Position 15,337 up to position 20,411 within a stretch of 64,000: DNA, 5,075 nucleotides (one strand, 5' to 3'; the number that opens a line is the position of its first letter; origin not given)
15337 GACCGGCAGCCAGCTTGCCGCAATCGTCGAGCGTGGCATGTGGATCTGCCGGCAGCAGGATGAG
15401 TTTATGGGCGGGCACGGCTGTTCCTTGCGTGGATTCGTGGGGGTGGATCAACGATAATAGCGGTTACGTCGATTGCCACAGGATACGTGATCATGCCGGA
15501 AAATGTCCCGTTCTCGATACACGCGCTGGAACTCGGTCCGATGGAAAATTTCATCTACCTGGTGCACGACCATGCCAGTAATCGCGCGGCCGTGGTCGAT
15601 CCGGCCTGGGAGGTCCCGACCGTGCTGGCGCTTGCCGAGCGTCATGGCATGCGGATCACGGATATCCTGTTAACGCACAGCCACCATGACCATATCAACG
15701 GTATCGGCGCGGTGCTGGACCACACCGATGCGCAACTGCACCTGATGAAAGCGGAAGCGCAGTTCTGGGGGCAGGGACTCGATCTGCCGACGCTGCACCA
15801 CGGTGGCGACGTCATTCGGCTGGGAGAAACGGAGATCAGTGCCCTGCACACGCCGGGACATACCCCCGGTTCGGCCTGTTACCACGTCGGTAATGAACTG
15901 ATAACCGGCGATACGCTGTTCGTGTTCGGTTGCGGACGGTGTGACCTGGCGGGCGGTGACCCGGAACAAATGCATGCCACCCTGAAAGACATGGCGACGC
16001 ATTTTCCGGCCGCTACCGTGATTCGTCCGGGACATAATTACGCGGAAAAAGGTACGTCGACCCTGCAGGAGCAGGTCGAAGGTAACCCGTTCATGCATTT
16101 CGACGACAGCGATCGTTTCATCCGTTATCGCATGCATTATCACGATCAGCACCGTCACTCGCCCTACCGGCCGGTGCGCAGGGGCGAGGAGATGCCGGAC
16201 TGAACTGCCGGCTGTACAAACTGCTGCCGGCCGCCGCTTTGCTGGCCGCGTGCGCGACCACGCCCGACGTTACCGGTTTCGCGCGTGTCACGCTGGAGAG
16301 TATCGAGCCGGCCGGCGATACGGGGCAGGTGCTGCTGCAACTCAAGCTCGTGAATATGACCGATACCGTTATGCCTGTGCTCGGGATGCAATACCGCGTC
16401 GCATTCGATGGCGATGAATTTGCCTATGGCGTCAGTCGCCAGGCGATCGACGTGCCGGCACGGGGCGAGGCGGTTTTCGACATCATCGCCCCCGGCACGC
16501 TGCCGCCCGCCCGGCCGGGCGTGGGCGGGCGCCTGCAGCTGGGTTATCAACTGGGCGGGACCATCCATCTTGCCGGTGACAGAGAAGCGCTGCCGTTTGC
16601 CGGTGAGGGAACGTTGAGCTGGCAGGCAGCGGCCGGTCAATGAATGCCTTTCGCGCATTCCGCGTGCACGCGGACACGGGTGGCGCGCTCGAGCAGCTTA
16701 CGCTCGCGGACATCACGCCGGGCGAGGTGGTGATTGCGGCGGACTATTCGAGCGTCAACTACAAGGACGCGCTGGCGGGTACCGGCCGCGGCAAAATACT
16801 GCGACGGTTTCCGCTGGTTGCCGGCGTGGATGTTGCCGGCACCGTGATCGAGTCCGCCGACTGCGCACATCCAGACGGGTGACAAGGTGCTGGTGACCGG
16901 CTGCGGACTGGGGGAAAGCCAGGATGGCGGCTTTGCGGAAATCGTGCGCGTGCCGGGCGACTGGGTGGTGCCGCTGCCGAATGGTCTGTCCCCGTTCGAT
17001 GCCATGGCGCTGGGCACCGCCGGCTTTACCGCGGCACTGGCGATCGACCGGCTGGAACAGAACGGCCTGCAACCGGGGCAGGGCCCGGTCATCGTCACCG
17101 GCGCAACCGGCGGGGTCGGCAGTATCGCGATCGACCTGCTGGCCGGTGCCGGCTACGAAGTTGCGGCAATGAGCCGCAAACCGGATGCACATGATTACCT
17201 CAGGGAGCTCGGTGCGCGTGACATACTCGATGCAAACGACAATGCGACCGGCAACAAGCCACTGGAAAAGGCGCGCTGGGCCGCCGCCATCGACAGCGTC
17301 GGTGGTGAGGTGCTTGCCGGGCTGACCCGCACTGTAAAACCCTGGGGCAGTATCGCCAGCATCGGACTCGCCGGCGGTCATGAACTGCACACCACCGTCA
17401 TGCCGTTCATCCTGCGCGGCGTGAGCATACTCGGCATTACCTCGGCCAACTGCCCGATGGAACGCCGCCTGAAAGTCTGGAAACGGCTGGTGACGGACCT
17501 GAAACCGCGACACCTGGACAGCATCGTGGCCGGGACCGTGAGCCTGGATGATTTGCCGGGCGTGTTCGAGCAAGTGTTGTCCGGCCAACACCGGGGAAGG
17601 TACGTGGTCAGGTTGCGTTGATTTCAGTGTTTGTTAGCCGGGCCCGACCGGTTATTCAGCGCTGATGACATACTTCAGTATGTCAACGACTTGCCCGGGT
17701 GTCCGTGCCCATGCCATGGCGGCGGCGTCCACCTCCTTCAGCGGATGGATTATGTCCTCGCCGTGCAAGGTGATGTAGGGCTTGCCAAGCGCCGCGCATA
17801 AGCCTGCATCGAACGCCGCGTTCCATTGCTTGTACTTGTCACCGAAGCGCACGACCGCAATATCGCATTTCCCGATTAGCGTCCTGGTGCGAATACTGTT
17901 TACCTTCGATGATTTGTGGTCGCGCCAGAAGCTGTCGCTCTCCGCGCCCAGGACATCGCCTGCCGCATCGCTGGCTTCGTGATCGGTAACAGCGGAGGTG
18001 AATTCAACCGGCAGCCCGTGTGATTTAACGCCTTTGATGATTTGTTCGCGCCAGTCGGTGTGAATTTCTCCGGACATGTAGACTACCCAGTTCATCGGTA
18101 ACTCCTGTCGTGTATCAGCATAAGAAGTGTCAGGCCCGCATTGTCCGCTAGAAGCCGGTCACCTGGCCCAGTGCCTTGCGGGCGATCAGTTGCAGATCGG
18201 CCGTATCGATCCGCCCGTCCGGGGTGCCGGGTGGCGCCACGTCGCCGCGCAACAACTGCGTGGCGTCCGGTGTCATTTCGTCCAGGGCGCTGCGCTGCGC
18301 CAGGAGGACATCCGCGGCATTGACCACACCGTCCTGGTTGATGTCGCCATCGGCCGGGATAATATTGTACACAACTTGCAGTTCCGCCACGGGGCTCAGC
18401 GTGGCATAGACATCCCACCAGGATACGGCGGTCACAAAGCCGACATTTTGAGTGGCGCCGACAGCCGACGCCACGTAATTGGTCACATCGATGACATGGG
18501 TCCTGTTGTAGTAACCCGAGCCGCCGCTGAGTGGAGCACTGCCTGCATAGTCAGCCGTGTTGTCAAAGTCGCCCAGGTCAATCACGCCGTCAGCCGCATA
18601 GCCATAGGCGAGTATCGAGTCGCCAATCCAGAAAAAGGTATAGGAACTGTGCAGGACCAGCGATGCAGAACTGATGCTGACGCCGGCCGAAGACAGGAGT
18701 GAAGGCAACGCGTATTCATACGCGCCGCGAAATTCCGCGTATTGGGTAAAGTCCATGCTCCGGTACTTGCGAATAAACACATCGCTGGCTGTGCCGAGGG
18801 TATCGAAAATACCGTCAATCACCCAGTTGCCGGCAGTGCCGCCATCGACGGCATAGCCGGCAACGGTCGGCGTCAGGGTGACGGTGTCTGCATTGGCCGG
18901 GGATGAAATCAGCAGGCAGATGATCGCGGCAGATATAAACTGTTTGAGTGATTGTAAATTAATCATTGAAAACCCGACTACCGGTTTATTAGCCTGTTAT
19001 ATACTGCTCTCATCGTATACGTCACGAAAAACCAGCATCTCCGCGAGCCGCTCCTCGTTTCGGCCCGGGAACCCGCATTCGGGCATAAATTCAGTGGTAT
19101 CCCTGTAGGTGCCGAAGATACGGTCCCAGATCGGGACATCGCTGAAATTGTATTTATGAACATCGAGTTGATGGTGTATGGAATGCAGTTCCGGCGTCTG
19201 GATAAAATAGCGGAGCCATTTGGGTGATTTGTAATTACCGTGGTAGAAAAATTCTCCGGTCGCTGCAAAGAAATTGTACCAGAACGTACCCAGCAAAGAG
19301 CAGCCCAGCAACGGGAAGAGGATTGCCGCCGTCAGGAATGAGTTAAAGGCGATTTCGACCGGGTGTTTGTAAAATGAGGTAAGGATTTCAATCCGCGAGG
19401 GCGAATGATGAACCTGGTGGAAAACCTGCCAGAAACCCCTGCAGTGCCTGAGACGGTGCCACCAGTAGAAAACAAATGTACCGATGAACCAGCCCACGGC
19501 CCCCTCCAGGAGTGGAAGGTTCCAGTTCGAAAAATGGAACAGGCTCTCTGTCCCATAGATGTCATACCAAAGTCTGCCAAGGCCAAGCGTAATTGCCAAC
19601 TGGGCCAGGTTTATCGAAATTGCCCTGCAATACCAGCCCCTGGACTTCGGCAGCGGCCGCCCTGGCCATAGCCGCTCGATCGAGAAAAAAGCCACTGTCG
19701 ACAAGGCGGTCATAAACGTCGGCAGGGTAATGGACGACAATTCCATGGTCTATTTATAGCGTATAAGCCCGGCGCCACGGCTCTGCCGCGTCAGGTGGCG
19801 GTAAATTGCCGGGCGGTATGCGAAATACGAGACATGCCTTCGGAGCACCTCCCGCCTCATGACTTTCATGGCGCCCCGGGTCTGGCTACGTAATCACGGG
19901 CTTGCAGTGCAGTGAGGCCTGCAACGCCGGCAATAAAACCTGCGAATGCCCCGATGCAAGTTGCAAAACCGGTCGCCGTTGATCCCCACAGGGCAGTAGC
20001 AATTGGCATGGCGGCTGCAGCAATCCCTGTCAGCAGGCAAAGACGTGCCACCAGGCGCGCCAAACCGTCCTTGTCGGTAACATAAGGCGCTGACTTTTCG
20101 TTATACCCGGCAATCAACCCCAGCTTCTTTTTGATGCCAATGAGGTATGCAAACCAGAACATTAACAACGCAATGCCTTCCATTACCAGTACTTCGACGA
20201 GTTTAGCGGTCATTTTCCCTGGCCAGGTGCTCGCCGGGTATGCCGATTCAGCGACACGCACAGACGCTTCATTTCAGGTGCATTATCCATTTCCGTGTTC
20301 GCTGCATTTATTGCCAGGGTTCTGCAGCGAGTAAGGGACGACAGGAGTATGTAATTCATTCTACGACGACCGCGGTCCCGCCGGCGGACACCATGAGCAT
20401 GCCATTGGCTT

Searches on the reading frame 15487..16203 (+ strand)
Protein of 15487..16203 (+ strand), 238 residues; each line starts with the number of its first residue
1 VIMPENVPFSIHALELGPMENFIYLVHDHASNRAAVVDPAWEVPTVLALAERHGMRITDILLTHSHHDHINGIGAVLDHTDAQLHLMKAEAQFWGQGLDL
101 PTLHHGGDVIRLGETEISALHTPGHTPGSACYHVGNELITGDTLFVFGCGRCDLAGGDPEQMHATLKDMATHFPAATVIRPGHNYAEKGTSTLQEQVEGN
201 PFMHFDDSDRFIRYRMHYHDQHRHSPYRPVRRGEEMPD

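Call 47: search_protein_families(library=pfam, proteins=[window:15487-16203:+], max_evalue=0.001)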
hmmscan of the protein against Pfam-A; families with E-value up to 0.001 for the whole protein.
window:15487-16203:+ (238 aa): 1 family
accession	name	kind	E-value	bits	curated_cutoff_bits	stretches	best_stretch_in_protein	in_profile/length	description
PF00753.33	Lactamase_B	-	2.1e-20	74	22.7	1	20-183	5-196/196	Metallo-beta-lactamase superfamily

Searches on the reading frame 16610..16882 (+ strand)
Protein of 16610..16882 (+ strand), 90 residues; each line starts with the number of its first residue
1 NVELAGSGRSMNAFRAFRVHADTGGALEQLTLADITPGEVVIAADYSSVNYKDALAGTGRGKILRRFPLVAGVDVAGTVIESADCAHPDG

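Call 48: search_protein_families(library=pfam, proteins=[window:16610-16882:+], max_evalue=0.001)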
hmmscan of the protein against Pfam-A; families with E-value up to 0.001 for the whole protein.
window:16610-16882:+ (90 aa): 1 family
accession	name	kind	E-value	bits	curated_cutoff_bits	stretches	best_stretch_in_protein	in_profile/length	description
PF08240.17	ADH_N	-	2.5e-06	28.1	23.5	1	37-83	2-48/104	Alcohol dehydrogenase GroES-like domain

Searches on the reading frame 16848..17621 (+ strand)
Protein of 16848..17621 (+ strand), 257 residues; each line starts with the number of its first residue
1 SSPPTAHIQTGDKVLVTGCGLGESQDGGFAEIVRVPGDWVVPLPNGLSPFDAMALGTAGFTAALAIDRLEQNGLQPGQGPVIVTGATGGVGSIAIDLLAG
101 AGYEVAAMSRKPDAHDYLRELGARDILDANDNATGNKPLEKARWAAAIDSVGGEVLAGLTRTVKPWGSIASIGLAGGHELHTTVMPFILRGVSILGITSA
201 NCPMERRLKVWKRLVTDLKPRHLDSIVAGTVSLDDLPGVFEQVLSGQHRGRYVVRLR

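Call 47: search_protein_families(library=pfam, proteins=[window:16887-17621:+], max_evalue=0.001)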
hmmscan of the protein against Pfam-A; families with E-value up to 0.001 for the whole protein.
window:16887-17621:+ (244 aa): 3 families
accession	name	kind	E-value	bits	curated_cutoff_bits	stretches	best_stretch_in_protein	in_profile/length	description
PF00107.32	ADH_zinc_N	-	1.7e-14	54.3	31.8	1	76-190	1-117/129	Zinc-binding dehydrogenase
PF13602.12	ADH_zinc_N_2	-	0.00012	23.4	27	1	108-241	1-134/134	Zinc-binding dehydrogenase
PF01370.27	Epimerase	-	0.00014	21.8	20.9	1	68-114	1-51/240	NAD dependent epimerase/dehydratase family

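Call 48: search_protein_families(library=pfam, proteins=[window:16848-17621:+], max_evalue=0.001)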
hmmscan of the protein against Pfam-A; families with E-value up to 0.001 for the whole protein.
window:16848-17621:+ (257 aa): 3 families
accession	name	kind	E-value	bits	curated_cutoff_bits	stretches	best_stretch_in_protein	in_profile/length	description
PF00107.32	ADH_zinc_N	-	1.9e-14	54.1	31.8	1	89-203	1-117/129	Zinc-binding dehydrogenase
PF13602.12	ADH_zinc_N_2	-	0.00014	23.2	27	1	121-254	1-134/134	Zinc-binding dehydrogenase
PF01370.27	Epimerase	-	0.00015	21.7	20.9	1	81-127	1-51/240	NAD dependent epimerase/dehydratase family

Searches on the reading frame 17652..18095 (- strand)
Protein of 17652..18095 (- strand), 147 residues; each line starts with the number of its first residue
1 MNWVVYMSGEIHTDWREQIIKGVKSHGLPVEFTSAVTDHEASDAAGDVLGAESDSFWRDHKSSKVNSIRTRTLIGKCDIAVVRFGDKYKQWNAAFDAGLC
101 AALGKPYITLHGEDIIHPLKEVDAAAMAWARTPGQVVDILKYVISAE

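Call 47: search_protein_families(library=pfam, proteins=[window:17652-18095:-], max_evalue=0.001)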
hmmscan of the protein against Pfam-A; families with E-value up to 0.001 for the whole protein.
window:17652-18095:- (147 aa): 1 family
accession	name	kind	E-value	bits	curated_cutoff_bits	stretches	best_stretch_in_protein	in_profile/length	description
PF11071.14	Nuc_deoxyri_tr3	-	4.5e-64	215.2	23.2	1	6-144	1-140/140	Nucleoside 2-deoxyribosyltransferase YtoQ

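Call 52: list_cluster_members(proteins=[window:17652-18095:-, window:15487-16203:+, window:16164-16658:-, window:16887-17621:+, window:16640-16882:+, window:18148-18966:-, window:14825-15451:-])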
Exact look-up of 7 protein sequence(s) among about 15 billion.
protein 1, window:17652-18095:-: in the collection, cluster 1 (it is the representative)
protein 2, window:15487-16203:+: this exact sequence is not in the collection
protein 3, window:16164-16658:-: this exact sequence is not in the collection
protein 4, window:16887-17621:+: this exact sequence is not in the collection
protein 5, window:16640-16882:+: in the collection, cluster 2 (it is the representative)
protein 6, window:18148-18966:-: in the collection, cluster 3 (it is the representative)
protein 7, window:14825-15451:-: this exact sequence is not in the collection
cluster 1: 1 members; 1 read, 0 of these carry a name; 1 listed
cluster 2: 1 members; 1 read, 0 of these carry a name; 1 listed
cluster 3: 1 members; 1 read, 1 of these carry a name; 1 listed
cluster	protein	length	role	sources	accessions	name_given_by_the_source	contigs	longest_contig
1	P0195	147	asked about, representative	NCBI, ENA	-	-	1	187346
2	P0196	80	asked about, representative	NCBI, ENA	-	-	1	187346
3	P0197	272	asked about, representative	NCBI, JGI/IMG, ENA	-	hypothetical protein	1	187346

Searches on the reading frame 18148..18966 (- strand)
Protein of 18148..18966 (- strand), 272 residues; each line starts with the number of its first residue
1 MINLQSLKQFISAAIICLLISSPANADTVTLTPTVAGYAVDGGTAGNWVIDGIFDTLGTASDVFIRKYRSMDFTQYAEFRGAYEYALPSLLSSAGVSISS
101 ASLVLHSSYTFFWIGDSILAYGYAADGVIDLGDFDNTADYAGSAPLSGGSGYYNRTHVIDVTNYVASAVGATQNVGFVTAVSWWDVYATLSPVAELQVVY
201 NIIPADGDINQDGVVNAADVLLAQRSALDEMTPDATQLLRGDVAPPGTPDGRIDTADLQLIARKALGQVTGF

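Call 47: search_protein_families(library=pfam, proteins=[window:18148-18966:-], max_evalue=0.001)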
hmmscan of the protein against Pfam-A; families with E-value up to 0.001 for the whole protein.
window:18148-18966:- (272 aa): 1 family
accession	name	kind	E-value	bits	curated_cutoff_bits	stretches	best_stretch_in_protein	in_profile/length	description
PF00404.24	Dockerin_1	-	2.6e-06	28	22.9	1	207-263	2-54/57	Dockerin type I domain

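Call 53: find_encoding_contigs(protein=window:18148-18966:-, flank=10000, max_places=6)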
Protein window:18148-18966:- (272 aa): 1 contig read that carries it; 1 place shown.
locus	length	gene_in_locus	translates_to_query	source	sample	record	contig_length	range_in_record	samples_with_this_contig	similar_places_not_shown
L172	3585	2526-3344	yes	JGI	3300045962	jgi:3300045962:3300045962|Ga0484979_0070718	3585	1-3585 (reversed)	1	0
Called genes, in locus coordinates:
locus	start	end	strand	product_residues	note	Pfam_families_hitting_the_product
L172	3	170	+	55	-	?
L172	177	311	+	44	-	-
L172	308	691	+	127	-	-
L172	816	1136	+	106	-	PF01906:YbjQ_1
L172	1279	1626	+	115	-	PF12650:DUF3784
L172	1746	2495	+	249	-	PF04116:FA_hydroxylase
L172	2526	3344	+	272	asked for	PF00404:Dockerin_1 (weak)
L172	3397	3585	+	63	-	?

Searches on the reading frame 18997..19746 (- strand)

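Call 47: search_protein_families(library=pfam, proteins=[window:18997-19746:-], max_evalue=0.001)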
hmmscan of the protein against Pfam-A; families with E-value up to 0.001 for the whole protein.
window:18997-19746:- (249 aa): 1 family
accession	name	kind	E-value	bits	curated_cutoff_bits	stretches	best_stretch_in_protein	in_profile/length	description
PF04116.19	FA_hydroxylase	-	1.3e-27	97.2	31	1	83-213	2-132/132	Fatty acid hydroxylase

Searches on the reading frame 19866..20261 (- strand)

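Call 47: search_protein_families(library=pfam, proteins=[window:19866-20261:-], max_evalue=0.001)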
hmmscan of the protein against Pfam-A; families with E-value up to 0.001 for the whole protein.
window:19866-20261:- (131 aa): 1 family
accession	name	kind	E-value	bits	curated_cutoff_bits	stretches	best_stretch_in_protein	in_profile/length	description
PF12650.12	DUF3784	-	8e-07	29.6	28.1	1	30-105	3-76/94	Domain of unknown function (DUF3784)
